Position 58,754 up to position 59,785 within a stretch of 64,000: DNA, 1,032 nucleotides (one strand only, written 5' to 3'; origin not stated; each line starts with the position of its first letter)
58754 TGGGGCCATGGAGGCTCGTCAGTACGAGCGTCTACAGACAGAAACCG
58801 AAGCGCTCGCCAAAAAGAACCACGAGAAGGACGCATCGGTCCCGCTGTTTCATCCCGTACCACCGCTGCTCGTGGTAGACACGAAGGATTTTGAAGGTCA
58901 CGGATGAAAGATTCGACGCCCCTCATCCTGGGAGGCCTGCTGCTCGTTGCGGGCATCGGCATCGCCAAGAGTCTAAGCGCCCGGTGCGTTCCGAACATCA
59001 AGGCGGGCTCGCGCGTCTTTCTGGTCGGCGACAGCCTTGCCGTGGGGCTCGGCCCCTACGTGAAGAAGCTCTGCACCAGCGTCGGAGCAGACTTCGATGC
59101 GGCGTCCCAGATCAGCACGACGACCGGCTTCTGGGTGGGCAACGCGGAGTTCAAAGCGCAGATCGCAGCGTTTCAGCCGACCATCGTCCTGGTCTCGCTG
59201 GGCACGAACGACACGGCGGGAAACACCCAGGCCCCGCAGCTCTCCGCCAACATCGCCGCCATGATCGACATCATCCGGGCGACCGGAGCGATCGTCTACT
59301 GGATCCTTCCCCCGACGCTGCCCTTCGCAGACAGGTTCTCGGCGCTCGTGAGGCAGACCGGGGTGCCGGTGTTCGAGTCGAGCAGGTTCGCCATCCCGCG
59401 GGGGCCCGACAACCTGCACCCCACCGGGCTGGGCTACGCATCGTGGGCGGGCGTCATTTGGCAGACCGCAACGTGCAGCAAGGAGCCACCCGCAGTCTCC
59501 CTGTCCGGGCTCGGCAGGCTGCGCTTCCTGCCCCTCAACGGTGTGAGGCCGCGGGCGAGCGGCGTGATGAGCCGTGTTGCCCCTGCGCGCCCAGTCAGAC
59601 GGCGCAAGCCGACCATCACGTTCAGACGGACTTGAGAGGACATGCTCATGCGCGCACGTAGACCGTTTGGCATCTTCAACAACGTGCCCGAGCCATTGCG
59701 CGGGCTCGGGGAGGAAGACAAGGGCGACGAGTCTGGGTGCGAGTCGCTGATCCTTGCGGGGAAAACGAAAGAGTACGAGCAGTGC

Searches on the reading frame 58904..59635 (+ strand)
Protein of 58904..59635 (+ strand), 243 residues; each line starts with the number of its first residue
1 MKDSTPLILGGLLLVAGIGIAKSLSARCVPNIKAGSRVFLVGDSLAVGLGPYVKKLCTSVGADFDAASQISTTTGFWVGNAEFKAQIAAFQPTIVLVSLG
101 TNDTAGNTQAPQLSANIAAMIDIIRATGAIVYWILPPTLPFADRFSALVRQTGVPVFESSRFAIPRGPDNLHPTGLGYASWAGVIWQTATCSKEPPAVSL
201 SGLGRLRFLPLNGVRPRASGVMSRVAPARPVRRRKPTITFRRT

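Call 15: search_protein_families(library=pfam, proteins=[window:58904-59635:+], max_evalue=0.01)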
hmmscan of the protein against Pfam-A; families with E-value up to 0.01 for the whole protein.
window:58904-59635:+ (243 aa): 3 families
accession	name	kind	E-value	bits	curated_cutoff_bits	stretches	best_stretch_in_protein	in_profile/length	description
PF13472.12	Lipase_GDSL_2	-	2.9e-11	44.6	32.9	1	41-179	2-177/178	GDSL-like Lipase/Acylhydrolase family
PF04311.20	DUF459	-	3e-07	30.4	27.2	1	37-138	1-118/197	Protein of unknown function (DUF459)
PF00657.28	Lipase_GDSL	-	0.00023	21.8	23.6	0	81-126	65-112/208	GDSL-like Lipase/Acylhydrolase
